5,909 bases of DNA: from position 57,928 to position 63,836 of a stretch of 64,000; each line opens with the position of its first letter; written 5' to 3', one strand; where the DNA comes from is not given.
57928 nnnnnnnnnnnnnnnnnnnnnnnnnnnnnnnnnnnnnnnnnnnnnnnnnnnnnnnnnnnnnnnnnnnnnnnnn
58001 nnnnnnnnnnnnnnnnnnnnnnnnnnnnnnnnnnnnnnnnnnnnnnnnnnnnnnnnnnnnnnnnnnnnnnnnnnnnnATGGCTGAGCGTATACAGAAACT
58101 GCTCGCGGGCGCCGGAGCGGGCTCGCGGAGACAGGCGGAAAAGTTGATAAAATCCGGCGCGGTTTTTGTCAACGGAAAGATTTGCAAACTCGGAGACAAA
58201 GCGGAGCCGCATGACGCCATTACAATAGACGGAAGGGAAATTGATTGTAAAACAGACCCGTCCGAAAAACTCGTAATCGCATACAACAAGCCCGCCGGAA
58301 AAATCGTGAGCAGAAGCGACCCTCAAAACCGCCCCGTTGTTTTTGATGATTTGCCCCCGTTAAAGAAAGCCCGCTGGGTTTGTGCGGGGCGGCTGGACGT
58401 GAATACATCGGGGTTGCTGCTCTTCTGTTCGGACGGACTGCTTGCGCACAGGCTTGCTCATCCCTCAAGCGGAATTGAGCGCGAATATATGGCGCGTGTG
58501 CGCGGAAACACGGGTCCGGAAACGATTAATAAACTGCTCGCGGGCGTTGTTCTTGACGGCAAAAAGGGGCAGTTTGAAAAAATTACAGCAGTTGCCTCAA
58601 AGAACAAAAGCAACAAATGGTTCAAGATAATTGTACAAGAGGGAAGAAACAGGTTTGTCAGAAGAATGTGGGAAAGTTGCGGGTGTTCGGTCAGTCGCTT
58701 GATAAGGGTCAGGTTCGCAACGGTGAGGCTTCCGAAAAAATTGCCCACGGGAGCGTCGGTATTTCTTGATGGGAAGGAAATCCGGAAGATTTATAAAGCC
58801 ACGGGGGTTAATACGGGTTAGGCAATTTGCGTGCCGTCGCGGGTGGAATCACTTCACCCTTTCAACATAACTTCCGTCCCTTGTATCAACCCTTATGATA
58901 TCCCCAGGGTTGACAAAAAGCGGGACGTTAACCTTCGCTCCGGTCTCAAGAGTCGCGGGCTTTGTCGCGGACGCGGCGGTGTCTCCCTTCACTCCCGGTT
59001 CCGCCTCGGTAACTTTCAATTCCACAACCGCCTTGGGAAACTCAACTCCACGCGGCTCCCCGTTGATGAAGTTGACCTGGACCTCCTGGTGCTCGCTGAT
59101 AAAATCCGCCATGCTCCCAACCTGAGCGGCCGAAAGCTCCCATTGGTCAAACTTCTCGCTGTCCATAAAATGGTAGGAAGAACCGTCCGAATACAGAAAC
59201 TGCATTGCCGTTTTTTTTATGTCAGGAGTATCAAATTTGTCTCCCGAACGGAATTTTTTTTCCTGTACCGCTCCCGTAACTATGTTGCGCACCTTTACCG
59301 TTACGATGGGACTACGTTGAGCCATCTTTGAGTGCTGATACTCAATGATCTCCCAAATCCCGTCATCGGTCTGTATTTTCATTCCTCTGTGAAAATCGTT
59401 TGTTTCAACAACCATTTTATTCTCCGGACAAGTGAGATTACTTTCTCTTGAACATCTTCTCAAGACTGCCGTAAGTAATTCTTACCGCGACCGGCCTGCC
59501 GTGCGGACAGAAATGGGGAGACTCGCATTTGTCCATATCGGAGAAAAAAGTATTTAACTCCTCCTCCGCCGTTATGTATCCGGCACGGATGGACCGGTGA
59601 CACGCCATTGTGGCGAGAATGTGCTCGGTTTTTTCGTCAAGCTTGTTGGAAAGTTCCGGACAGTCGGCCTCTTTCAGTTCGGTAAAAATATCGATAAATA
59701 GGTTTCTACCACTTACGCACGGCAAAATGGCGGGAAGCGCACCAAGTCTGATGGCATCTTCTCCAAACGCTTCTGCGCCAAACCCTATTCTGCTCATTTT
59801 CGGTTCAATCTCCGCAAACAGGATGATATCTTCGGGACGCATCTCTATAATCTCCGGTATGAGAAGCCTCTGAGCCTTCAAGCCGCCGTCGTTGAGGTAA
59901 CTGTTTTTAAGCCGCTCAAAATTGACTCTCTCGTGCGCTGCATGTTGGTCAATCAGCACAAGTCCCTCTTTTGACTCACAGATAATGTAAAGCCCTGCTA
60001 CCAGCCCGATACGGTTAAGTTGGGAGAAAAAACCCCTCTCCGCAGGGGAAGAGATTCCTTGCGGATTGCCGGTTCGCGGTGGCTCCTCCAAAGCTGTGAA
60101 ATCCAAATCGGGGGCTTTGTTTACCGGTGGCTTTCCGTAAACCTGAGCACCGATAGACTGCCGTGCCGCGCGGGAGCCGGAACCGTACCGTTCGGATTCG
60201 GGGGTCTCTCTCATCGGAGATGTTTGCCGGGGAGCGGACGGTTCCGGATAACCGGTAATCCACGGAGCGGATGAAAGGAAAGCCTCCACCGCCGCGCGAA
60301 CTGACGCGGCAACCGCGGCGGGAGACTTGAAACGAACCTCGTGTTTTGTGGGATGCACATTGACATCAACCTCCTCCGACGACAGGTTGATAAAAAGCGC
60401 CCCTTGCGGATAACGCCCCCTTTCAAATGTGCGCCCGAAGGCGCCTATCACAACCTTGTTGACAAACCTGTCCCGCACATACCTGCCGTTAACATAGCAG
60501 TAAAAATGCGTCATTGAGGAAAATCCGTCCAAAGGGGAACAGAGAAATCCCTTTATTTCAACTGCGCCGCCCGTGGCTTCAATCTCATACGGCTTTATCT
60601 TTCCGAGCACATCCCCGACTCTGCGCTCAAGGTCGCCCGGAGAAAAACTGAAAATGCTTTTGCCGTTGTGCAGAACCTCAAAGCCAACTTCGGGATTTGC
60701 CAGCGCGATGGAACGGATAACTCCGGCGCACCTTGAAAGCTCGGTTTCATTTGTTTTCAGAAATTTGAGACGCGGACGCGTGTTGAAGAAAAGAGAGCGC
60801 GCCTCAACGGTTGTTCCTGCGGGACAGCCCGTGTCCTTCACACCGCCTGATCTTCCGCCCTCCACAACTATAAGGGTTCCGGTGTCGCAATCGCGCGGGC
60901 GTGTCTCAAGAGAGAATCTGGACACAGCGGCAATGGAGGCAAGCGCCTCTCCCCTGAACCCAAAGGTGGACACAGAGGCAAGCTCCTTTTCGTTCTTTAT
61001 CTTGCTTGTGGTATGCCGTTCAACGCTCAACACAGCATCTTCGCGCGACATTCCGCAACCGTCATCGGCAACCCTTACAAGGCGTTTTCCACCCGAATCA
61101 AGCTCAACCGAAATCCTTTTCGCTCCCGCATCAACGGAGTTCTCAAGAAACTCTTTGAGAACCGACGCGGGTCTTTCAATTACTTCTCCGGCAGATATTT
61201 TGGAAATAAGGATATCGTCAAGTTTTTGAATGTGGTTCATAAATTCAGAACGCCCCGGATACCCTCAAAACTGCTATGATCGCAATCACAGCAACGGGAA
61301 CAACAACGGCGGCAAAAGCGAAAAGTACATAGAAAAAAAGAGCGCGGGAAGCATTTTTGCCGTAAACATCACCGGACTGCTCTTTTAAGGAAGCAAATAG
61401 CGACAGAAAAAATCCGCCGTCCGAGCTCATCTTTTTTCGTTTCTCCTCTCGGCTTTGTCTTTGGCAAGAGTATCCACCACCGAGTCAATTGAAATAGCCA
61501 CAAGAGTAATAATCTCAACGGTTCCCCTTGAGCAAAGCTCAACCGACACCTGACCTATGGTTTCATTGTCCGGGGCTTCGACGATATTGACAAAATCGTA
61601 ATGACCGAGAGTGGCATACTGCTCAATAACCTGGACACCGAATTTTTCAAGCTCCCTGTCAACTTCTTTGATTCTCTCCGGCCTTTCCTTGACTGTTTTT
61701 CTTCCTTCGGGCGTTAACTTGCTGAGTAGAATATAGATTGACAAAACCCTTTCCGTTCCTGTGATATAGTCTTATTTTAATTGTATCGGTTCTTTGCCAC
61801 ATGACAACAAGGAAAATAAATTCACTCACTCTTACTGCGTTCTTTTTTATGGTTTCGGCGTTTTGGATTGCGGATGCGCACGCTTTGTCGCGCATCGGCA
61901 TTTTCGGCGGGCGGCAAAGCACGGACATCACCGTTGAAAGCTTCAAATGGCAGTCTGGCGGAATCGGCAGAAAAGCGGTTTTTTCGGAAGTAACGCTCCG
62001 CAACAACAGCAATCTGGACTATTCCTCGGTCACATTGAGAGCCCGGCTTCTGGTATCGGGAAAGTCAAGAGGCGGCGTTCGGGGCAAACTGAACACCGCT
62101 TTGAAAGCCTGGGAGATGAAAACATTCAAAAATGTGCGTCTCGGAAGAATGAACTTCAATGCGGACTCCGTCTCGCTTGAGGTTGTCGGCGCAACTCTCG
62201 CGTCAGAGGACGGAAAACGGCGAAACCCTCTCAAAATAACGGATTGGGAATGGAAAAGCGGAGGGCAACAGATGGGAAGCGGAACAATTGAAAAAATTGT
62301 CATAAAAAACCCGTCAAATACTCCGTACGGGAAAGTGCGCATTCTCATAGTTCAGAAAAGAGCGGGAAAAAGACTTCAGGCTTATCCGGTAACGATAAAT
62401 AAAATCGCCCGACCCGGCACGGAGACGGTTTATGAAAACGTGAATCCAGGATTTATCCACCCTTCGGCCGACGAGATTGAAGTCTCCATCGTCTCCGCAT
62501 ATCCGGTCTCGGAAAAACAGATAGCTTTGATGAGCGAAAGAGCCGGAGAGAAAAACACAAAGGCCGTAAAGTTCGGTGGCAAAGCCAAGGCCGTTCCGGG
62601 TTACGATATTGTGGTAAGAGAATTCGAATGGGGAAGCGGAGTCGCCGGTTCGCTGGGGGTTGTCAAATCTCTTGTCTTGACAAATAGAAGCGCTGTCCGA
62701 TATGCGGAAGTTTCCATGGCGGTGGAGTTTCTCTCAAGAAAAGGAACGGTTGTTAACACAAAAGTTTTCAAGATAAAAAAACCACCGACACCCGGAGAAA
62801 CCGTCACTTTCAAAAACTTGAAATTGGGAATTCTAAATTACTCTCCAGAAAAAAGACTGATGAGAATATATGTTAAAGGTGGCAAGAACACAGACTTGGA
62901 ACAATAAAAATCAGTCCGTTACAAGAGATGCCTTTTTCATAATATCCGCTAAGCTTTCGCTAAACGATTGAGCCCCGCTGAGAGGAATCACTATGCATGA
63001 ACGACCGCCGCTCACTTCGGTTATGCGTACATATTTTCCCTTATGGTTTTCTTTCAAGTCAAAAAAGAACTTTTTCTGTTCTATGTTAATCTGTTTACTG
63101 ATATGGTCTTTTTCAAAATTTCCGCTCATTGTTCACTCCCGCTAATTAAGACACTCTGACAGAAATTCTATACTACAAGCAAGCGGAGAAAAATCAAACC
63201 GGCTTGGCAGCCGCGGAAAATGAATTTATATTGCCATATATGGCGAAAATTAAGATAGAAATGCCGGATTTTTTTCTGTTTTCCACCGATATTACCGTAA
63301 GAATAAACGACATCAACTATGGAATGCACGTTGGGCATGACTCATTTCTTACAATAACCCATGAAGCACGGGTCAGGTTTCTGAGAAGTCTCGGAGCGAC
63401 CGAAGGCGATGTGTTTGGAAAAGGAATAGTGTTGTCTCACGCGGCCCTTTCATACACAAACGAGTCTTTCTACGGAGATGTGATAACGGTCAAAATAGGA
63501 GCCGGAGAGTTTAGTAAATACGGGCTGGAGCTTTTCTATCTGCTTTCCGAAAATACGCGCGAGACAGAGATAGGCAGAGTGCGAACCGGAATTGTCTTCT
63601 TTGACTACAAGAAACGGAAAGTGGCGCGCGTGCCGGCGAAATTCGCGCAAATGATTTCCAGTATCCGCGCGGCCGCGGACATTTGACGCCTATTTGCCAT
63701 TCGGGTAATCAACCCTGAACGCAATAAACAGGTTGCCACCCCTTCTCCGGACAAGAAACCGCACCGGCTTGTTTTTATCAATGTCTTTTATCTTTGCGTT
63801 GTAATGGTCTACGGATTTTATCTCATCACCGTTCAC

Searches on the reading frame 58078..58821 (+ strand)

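Call 71: search_protein_families(library=pfam, proteins=[window:58078-58821:+], max_evalue=0.0001)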
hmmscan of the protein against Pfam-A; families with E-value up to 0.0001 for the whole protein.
window:58078-58821:+ (247 aa): 2 families
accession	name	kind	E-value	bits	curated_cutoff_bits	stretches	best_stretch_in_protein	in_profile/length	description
PF00849.27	PseudoU_synth_2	-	2.9e-18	67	26.8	1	66-199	2-151/152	RNA pseudouridylate synthase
PF01479.30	S4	-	1.1e-11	44.7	22.8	1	3-48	1-48/48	S4 domain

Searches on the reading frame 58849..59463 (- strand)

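Call 71: search_protein_families(library=pfam, proteins=[window:58849-59463:-], max_evalue=0.0001)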
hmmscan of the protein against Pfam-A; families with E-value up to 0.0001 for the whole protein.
window:58849-59463:- (204 aa): 3 families
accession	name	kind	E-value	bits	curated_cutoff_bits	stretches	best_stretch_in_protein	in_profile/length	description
PF09285.17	Elong-fact-P_C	-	3e-29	100.9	25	1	147-202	1-56/56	Elongation factor P, C-terminal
PF01132.26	EFP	-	6e-19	68.2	27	1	86-137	2-53/54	Elongation factor P (EF-P) OB domain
PF08207.18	EFP_N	-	4.1e-17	62.4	23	1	21-77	2-58/58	Elongation factor P (EF-P) KOW-like domain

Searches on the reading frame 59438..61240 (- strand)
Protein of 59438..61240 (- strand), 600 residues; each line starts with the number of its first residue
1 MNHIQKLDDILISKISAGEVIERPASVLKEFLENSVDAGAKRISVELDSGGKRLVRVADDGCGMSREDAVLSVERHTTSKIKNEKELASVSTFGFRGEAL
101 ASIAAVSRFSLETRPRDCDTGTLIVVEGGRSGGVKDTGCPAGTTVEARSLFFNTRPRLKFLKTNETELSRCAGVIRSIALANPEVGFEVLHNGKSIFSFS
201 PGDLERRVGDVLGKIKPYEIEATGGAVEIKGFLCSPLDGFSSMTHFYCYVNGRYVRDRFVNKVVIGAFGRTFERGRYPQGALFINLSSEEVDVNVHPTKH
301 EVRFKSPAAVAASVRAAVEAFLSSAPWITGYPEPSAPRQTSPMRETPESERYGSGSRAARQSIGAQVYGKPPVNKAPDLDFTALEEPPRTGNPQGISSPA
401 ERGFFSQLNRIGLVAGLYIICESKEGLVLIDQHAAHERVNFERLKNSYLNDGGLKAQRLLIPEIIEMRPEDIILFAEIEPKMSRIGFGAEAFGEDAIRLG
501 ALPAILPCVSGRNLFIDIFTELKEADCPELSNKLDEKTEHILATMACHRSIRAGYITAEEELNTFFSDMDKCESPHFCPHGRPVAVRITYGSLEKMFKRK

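Call 71: search_protein_families(library=pfam, proteins=[window:59438-61240:-], max_evalue=0.0001)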
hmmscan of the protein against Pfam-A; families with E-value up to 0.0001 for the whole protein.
window:59438-61240:- (600 aa): 4 families
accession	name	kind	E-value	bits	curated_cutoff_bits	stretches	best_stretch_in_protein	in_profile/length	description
PF08676.16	MutL_C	-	1.9e-36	125.3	25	1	411-554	1-139/142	MutL C terminal dimerisation domain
PF01119.25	DNA_mis_repair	-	1.2e-25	89.9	26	1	219-322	15-118/119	DNA mismatch repair protein, C-terminal domain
PF13589.12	HATPase_c_3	-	7e-12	46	25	1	25-117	4-96/137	Histidine kinase-, DNA gyrase B-, and HSP90-like ATPase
PF02518.31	HATPase_c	-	5.5e-07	30.4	26.4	1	22-82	4-64/111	Histidine kinase-, DNA gyrase B-, and HSP90-like ATPase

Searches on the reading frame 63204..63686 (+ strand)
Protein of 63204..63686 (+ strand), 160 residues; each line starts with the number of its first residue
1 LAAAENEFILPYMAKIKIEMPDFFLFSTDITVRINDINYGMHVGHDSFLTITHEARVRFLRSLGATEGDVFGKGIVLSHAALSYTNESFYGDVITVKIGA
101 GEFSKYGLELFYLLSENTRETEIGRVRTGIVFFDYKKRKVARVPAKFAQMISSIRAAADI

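Call 71: search_protein_families(library=pfam, proteins=[window:63204-63686:+], max_evalue=0.0001)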
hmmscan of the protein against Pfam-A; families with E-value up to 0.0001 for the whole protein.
window:63204-63686:+ (160 aa): 1 family
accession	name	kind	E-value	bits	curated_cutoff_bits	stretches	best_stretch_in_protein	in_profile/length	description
PF13279.12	4HBT_2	-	2.6e-19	70.3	25.5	1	32-149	1-120/122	Thioesterase-like superfamily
